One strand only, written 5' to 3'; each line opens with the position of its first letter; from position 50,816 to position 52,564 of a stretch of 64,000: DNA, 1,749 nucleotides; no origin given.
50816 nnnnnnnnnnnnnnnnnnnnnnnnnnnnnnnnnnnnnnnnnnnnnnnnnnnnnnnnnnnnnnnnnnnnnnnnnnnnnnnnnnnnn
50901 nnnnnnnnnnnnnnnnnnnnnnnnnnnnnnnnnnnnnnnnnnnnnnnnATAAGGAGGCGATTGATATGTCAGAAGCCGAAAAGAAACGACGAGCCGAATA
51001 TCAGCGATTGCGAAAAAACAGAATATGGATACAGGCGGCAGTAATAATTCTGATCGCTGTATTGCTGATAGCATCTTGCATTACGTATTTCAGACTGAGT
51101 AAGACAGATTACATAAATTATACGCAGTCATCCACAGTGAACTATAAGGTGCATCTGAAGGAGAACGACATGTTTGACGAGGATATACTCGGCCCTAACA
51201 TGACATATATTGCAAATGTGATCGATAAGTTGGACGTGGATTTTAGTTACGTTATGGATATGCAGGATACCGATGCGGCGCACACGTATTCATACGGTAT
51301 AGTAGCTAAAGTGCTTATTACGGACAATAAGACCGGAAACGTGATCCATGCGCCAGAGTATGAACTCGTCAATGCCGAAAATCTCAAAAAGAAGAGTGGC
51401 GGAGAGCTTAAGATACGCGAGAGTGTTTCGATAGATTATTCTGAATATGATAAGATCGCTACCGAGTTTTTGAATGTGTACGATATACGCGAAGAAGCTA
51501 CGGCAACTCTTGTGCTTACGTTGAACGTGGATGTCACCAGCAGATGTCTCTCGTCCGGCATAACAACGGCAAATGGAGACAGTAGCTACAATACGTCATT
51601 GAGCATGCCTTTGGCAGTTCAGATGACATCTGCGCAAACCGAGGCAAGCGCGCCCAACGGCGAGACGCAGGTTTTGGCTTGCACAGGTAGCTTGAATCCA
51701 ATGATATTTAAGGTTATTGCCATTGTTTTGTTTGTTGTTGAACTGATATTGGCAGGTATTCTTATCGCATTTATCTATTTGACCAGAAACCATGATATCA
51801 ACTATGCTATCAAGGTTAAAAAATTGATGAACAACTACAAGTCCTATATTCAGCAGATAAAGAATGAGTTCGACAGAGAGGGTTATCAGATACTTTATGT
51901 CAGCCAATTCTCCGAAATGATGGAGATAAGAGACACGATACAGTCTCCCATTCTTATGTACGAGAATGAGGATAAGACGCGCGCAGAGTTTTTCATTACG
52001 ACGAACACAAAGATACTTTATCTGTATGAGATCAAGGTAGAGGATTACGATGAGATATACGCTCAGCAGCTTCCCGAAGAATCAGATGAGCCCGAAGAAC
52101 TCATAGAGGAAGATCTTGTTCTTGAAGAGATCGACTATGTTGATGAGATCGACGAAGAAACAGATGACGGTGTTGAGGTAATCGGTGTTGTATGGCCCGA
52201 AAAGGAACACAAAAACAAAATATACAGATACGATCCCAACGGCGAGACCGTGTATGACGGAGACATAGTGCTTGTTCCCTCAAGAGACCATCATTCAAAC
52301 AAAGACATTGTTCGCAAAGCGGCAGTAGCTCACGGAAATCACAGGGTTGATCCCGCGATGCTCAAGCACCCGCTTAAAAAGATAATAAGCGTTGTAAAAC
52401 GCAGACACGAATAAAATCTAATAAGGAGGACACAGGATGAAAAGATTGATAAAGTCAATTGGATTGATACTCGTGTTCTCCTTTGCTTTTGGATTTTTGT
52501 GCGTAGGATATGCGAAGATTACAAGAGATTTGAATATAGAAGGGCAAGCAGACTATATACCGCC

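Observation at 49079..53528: SipW locus 1: a four-gene operon with its own conserved signal/N-terminal-strand class (VGYA-xx-TRDL-x-[VI]-EG-x-A)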

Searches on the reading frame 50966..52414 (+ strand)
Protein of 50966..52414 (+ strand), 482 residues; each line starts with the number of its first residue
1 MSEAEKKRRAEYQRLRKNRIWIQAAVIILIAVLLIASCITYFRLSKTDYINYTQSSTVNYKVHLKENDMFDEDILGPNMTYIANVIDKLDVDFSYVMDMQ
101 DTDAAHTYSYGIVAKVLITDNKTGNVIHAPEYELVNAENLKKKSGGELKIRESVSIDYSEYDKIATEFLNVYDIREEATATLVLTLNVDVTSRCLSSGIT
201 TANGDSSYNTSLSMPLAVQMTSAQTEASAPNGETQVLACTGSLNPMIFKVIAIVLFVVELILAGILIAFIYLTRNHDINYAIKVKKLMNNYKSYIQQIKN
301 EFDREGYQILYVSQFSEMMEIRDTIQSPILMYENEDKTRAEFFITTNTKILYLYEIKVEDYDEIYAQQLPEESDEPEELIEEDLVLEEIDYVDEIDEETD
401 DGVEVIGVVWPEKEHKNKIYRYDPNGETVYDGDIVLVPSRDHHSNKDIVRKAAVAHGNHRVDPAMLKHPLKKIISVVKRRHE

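Call 3: search_protein_families(library=pfam, proteins=[window:50966-52414:+], max_evalue=1)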
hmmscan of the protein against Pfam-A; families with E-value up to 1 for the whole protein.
window:50966-52414:+ (482 aa): 2 families
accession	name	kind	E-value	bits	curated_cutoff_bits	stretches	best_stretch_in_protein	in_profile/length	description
PF12596.13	Tnp_P_element_C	-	0.057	14.5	22.6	1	368-409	47-87/107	87kDa Transposase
PF00335.26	Tetraspanin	-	0.31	11.1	32.1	0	246-297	77-136/225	Tetraspanin family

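Call 4: search_protein_families(library=ncbifam, proteins=[window:50966-52414:+], max_evalue=1)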
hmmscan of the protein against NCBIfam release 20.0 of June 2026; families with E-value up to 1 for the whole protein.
window:50966-52414:+ (482 aa): 1 family
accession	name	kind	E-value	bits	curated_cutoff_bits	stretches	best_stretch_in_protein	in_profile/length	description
NF047644.1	TsoY_fam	subfamily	0.87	8.4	150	1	180-263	145-227/378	TsoY family (seleno)protein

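Call 45: find_homologous_proteins(query=window:50966-52414:+, max_evalue=0.001)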
Query window:50966-52414:+ (482 aa): 1162 proteins with E <= 0.001 among 8000 candidates; the best 120 are listed.
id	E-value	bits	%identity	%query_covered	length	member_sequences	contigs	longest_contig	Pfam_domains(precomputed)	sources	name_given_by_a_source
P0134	3.1e-294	994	94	100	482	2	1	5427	-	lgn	-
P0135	1.8e-189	648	62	100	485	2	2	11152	-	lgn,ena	-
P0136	1.8e-148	513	49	100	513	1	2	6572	PF17231.8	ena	-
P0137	4.2e-143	496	50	100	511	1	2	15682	PF17231.8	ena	-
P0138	6.1e-143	495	48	78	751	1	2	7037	PF17231.8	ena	-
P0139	8.6e-143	495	48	78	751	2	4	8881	PF17231.8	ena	-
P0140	1.5e-142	494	49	100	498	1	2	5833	PF17231.8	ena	-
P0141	2.2e-142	493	49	100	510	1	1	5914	PF17231.8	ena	-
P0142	2.1e-141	490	49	100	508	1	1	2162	PF17231.8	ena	-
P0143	5.4e-140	485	47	100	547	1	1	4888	PF17231.8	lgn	-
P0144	1.0e-139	484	48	100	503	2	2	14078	PF17231.8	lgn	-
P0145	1.2e-138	481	51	100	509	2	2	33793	PF17231.8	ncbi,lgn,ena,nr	ncbi:MAG: hypothetical protein IKL59_04210 [Clostridia bacterium]|nr:hypothetical protein [Clostridi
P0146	1.6e-138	480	49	81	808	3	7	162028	-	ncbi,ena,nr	ncbi:MAG: hypothetical protein J6B60_04150 [Clostridia bacterium]|nr:hypothetical protein [Clostridi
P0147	3.5e-138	479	47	100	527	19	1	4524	PF17231.8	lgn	-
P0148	4.0e-138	479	47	100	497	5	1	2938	PF17231.8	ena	-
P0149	9.1e-138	478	45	100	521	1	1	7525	PF17231.8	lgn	-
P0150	1.5e-137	477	49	100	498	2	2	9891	PF17231.8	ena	-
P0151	1.8e-137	477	47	100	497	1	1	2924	PF17231.8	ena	-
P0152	7.9e-137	475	47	100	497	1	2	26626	PF17231.8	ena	-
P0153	1.3e-136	474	47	100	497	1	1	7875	PF17231.8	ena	-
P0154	2.2e-136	473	48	100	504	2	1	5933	PF17231.8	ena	-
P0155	2.5e-136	473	47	78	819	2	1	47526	PF17231.8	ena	-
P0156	3.2e-136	473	47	100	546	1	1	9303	PF17231.8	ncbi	-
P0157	4.2e-136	472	47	100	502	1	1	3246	PF17231.8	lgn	-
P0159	6.2e-136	472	51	99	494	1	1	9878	PF17231.8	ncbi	-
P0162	7.8e-136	472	49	100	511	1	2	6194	PF17231.8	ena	-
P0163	8.7e-136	471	45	100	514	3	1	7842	PF17231.8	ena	-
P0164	1.2e-135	471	46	100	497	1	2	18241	PF17231.8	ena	-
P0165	1.3e-135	471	45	100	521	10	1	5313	PF17231.8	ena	-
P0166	1.6e-135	471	46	100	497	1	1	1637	PF17231.8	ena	-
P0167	1.9e-135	470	46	100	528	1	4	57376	PF17231.8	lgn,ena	-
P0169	3.9e-135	469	46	100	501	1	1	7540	PF17231.8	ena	-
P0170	4.2e-135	469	47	100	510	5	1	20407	PF17231.8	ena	-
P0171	4.9e-135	469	50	100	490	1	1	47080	PF17231.8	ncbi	-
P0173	8.9e-135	468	50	100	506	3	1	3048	PF17231.8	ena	-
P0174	9.0e-135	468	46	100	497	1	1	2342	PF17231.8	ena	-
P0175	1.1e-134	468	46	100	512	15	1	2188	PF17231.8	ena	-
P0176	1.2e-134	468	47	100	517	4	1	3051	PF17231.8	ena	-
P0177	1.3e-134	468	46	100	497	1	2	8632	PF17231.8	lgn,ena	-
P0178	1.8e-134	467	46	100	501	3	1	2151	PF17231.8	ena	-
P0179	2.7e-134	467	46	100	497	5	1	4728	PF17231.8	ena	-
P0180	3.6e-134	466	46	100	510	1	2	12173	PF17231.8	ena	-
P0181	4.6e-134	466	46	100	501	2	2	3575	PF17231.8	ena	-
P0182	4.6e-134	466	46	100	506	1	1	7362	PF17231.8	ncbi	-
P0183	5.4e-134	466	45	100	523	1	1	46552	PF17231.8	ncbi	-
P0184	8.5e-134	465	45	100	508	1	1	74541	PF17231.8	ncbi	-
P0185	8.7e-134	465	43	84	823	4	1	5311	PF17231.8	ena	-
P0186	1.7e-133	464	44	100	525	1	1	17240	PF17231.8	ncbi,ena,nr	ncbi:MAG: hypothetical protein IJW21_06745 [Clostridia bacterium]|nr:hypothetical protein [Clostridi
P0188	5.0e-133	462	48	100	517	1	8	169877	PF17231.8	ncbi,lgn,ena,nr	ncbi:MAG: hypothetical protein IJX92_03120 [Clostridia bacterium]|nr:hypothetical protein [Clostridi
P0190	8.5e-133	462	45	100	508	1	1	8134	PF17231.8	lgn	-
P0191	9.0e-133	462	48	99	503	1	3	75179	PF17231.8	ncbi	-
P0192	2.3e-132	460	47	100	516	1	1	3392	PF17231.8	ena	-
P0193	3.2e-132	460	46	100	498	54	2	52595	PF17231.8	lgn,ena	-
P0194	4.3e-132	459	44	100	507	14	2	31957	PF17231.8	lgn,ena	-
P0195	6.4e-132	459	44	100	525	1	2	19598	PF17231.8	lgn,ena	-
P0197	7.9e-132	458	49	100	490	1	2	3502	PF17231.8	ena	-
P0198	1.0e-131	458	45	100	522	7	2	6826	PF17231.8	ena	-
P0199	1.3e-131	458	45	100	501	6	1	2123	PF17231.8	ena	-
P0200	2.6e-131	457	47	100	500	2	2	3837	PF17231.8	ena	-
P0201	2.7e-131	457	45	100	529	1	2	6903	PF17231.8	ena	-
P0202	7.9e-131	455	44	100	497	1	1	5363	PF17231.8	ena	-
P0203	1.0e-130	455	44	100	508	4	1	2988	PF17231.8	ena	-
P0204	1.1e-130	455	48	76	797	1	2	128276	PF17231.8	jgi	-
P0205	1.7e-130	454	47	99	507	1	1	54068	PF17231.8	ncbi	-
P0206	2.4e-130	454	46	99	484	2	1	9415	PF17231.8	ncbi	-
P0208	5.3e-130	452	43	100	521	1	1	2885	PF17231.8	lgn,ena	-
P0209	5.7e-130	452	46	78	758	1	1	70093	PF17231.8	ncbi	-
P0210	5.8e-130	452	43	76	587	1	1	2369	PF17231.8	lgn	-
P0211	7.4e-130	452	45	100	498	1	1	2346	PF17231.8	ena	-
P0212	9.4e-130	452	47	96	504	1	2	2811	PF17231.8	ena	-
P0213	9.5e-130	452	46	100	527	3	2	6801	PF17231.8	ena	-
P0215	1.1e-129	451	47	100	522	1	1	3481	PF17231.8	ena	-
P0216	1.5e-129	451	45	100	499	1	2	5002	PF17231.8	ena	-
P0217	1.8e-129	451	45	100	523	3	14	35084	PF17231.8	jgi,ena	-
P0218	1.9e-129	451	48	95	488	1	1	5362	PF17231.8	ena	-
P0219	1.9e-129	451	43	76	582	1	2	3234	PF17231.8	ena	-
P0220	2.2e-129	450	44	100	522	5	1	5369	PF17231.8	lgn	-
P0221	2.7e-129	450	44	100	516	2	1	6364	PF17231.8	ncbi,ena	-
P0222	3.0e-129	450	46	100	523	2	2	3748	PF17231.8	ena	-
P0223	3.9e-129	450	45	100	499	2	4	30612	PF17231.8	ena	-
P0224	5.1e-129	449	47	100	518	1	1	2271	PF17231.8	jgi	-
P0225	6.2e-129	449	43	76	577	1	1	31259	PF17231.8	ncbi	-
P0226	6.3e-129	449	45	100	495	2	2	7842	PF17231.8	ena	-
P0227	7.1e-129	449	46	100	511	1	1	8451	PF17231.8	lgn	-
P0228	7.5e-129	449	47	100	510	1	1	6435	PF17231.8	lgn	-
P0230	1.1e-128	448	45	100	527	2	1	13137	PF17231.8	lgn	-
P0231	1.6e-128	448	46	100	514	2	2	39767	PF17231.8,PF09716.16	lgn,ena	-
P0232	1.6e-128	448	41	100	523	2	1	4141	PF17231.8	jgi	jgi:hypothetical protein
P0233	1.8e-128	447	46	100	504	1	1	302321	PF17231.8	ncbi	-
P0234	2.2e-128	447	45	100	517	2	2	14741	PF17231.8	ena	-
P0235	2.4e-128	447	44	100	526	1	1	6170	PF17231.8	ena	-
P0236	2.8e-128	447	46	100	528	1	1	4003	PF17231.8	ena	-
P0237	3.1e-128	447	43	100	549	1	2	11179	PF17231.8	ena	-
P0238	3.3e-128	446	44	100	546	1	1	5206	PF17231.8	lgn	-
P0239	7.2e-128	445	43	100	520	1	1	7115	PF17231.8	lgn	-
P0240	8.3e-128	445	44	100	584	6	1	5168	PF17231.8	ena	-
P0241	8.5e-128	445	45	100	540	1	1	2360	PF17231.8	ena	-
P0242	9.8e-128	445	45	100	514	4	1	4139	PF17231.8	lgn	-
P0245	1.4e-127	444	47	99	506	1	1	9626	PF17231.8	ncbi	-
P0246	1.5e-127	444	42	100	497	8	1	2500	PF17231.8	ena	-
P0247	1.6e-127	444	44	100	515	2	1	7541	PF17231.8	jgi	-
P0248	1.6e-127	444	44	100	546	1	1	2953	PF17231.8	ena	-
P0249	1.7e-127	444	45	100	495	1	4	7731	PF17231.8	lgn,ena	-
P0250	2.1e-127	444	43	100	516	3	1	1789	PF17231.8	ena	-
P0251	2.9e-127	443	45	99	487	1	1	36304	PF17231.8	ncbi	-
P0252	3.1e-127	443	47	99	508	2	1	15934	PF17231.8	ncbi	-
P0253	4.5e-127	443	45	99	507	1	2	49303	PF17231.8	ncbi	-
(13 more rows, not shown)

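Call 48: search_protein_families(library=pfam, proteins=[P0136, P0145, P0155, P0188, P0233, window:50966-52414:+], max_evalue=10)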
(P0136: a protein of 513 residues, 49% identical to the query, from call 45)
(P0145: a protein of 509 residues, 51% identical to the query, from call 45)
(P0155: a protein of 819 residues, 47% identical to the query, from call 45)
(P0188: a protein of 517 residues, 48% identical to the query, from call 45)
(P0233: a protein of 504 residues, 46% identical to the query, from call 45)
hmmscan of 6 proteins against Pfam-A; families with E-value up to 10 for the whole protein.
P0136 (513 aa): 3 families
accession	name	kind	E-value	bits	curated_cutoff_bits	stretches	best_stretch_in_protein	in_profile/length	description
PF17231.7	DUF5305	-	1.2e-07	31.8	29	1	143-337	15-205/217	Family of unknown function (DUF5305)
PF13273.12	DUF4064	-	0.014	16.1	32.1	1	244-276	5-39/102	Protein of unknown function (DUF4064)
PF09716.15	ETRAMP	-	0.33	11.4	29.1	1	10-44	45-79/81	Malarial early transcribed membrane protein (ETRAMP)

P0145 (509 aa): 2 families
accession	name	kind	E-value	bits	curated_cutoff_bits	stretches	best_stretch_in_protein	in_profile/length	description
PF17231.7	DUF5305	-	2.3e-08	34.2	29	1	132-338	6-205/217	Family of unknown function (DUF5305)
PF09716.15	ETRAMP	-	0.2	12.1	29.1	1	7-45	41-79/81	Malarial early transcribed membrane protein (ETRAMP)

P0155 (819 aa): 8 families
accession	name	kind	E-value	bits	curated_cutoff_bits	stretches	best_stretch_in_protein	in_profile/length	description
PF17231.7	DUF5305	-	7.6e-07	29.2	29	1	139-339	11-207/217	Family of unknown function (DUF5305)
PF02095.21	Extensin_1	-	0.00013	22.3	105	1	418-465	40-87/171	Extensin-like protein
PF13786.12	DUF4179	-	0.0036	18.2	30.1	2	244-304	6-73/94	Domain of unknown function (DUF4179)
PF13800.11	Sigma_reg_N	-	0.12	13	26.3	2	13-42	6-36/91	Sigma factor regulator N-terminal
PF11188.13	DUF2975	-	1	9.7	27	1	236-273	48-85/130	Protein of unknown function (DUF2975)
PF09889.16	DUF2116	-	3.3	8.2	26.8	0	10-34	26-51/59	Probable treble clef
PF14610.12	Psg1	-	3.5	7.8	30.1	1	216-271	122-181/186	Ykl077w/Psg1 (Pma1 Stabilization in Golgi)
PF15012.11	DUF4519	-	5.8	7.6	27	1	6-36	17-47/56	Domain of unknown function (DUF4519)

P0188 (517 aa): 2 families
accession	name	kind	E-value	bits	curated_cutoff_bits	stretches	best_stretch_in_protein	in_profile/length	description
PF17231.7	DUF5305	-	5.3e-10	39.6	29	1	131-336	4-205/217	Family of unknown function (DUF5305)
PF09385.16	HisK_N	-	0.023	15.1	24.4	1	10-61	52-103/129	Histidine kinase N terminal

P0233 (504 aa): 10 families
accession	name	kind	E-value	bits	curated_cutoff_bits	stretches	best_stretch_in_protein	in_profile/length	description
PF17231.7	DUF5305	-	1.1e-07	31.9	29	1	134-340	6-208/217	Family of unknown function (DUF5305)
PF21525.2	Nlp36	-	0.0025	18.1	27.3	1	245-280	13-47/49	Neuropeptide-like peptide 36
PF04478.17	Mid2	-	0.017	15.3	23.2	1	219-289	22-93/150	Mid2 like cell wall stress sensor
PF14828.11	Amnionless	-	0.042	13.1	30.4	1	203-289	304-385/442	Amnionless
PF24380.1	DUF7536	-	0.053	14.2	27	1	240-268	58-86/91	Family of unknown function (DUF7536)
PF13786.12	DUF4179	-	0.067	14.1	30.1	1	15-48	2-34/94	Domain of unknown function (DUF4179)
PF13800.11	Sigma_reg_N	-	0.18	12.5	26.3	1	14-52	5-40/91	Sigma factor regulator N-terminal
PF20040.4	DUF6442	-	1.9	9.2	25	1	10-40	69-99/102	Family of unknown function (DUF6442)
PF07661.19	MORN_2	-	3.1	8.7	29.6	1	49-65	5-21/22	MORN repeat variant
PF06103.16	DUF948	-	3.3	8.4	37.2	1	245-294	4-38/89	Bacterial protein of unknown function (DUF948)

window:50966-52414:+ (482 aa): 5 families
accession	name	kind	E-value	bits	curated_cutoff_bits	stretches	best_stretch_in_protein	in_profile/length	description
PF12596.13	Tnp_P_element_C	-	0.057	14.5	22.6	1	368-409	47-87/107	87kDa Transposase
PF00335.26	Tetraspanin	-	0.31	11.1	32.1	1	246-297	77-136/225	Tetraspanin family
PF08496.15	Peptidase_S49_N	-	1.9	9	27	1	252-302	11-61/147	Peptidase family S49 N-terminal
PF04159.19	NB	-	2.8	8.4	27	1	252-288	25-60/100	NB glycoprotein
PF13800.11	Sigma_reg_N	-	9.1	7.1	26.3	0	16-53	7-49/91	Sigma factor regulator N-terminal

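Call 83: find_encoding_contigs(protein=P0233, flank=6000, max_places=2)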
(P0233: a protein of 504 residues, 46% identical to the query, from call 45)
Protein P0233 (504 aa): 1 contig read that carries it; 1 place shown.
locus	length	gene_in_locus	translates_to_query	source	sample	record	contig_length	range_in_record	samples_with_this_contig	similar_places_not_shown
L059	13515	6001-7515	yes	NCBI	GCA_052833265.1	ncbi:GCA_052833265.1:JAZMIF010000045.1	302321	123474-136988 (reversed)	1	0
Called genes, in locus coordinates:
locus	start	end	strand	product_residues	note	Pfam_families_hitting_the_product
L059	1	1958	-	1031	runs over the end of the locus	-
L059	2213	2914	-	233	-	PF00702:Hydrolase, PF13419:HAD_2, PF13242:Hydrolase_like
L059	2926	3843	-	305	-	PF04204:HTS, PF00117:GATase (weak)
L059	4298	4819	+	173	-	-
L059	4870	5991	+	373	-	PF10502:Peptidase_S26 (weak)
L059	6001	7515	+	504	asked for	PF17231:DUF5305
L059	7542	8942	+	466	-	-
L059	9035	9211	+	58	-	PF04014:MazE_antitoxin (weak)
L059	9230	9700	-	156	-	-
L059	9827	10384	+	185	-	PF04014:MazE_antitoxin, PF15714:SpoVT_C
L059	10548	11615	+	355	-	PF13303:PTS_EIIC_2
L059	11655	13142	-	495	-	PF00370:FGGY_N, PF02782:FGGY_C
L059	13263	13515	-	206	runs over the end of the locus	PF09515:Thia_YuaJ (weak), PF12822:ECF_trnsprt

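Call 84: find_encoding_contigs(protein=P0146, flank=6000, max_places=2)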
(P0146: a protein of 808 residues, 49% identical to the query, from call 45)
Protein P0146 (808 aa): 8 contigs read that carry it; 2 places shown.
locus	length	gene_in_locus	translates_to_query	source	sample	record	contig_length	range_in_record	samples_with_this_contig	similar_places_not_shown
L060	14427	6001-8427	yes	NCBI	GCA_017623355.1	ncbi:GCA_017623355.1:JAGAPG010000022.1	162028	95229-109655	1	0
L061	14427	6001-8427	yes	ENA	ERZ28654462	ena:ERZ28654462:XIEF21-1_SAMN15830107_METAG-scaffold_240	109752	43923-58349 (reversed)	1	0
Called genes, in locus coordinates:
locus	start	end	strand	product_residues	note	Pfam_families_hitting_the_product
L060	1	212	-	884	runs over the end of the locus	PF00005:ABC_tran, PF02687:FtsX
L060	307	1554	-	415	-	PF01235:Na_Ala_symp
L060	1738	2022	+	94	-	PF00166:Cpn10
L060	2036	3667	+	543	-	PF00118:Cpn60_TCP1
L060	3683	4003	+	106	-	PF06949:DUF1292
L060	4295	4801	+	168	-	-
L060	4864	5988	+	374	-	PF10502:Peptidase_S26 (weak)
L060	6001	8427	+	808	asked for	-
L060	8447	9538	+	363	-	-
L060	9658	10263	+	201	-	PF00753:Lactamase_B, PF23023:Anti-Pycsar_Apyc1 (weak), PF19583:ODP (faint)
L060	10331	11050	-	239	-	PF03009:GDPD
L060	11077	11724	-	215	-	PF04199:Cyclase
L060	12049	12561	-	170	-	-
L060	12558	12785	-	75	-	PF05635:23S_rRNA_IVP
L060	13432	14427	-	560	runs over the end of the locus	PF07940:Hepar_II_III_C (weak)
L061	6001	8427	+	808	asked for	-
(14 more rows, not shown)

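Call 87: search_solved_structures(query=A8, max_evalue=5)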
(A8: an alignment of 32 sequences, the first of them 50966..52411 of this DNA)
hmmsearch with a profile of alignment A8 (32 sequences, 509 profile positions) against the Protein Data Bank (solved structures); distinct sequences matched with E-value up to 5: 0.

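Call 88: search_protein_families(library=ncbifam, proteins=[P0136, P0145, P0188, P0233], max_evalue=1)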
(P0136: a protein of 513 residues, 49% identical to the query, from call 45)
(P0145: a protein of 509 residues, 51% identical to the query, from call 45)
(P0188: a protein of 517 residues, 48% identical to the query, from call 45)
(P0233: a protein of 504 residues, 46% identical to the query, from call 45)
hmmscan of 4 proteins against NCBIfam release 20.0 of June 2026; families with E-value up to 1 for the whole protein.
P0136 (513 aa): 2 families
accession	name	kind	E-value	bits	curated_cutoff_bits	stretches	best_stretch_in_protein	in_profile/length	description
NF009144.0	PRK12496.1-1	equivalog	0.086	12.9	297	1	127-187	51-111/176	hypothetical protein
NF004285.1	PRK05696.1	equivalog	0.11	12.3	179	1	3-43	3-44/171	flagellar basal body-associated protein FliL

P0145 (509 aa): 3 families
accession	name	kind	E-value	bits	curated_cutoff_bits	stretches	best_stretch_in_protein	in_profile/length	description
NF045937.1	MSC_0624_12TM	equivalog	0.0023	16.6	70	1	7-61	139-191/445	MSC_0624 family F1-like ATPase-associated membrane protein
NF045849.1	ICE_MMCAP2_0565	equivalog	0.058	13.1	40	1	17-45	10-38/80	Mbov_0395 family pilin-like conjugal transfer protein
NF010306.0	PRK13743.1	equivalog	0.093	12.5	144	1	248-289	86-127/140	F-type conjugal transfer protein TrbF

P0188 (517 aa): 4 families
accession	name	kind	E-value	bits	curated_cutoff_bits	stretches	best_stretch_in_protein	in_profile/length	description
TIGR03963.1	rSAM_QueE_Clost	equivalog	0.018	14.7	260.1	1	122-187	71-136/219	putative 7-carboxy-7-deazaguanine synthase QueE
NF009420.1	PRK12785.1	equivalog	0.047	13.5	197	0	235-271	12-48/161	flagellar basal body-associated protein FliL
NF004285.1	PRK05696.1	equivalog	0.06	13.1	179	0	3-42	3-43/171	flagellar basal body-associated protein FliL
NF002503.0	PRK01844.1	equivalog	0.69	9.9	135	1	19-44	4-29/73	YneF family protein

P0233 (504 aa): 2 families
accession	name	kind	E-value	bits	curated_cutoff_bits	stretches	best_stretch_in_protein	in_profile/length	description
NF037951.1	spanin2_2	subfamily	0.036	14.2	100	0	326-381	29-83/107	bacteriophage spanin2 family protein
NF046003.1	DxFTY_mem_plasm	subfamily_domain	0.3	11.6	60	1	240-284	42-86/130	DxFTY motif-containing membrane protein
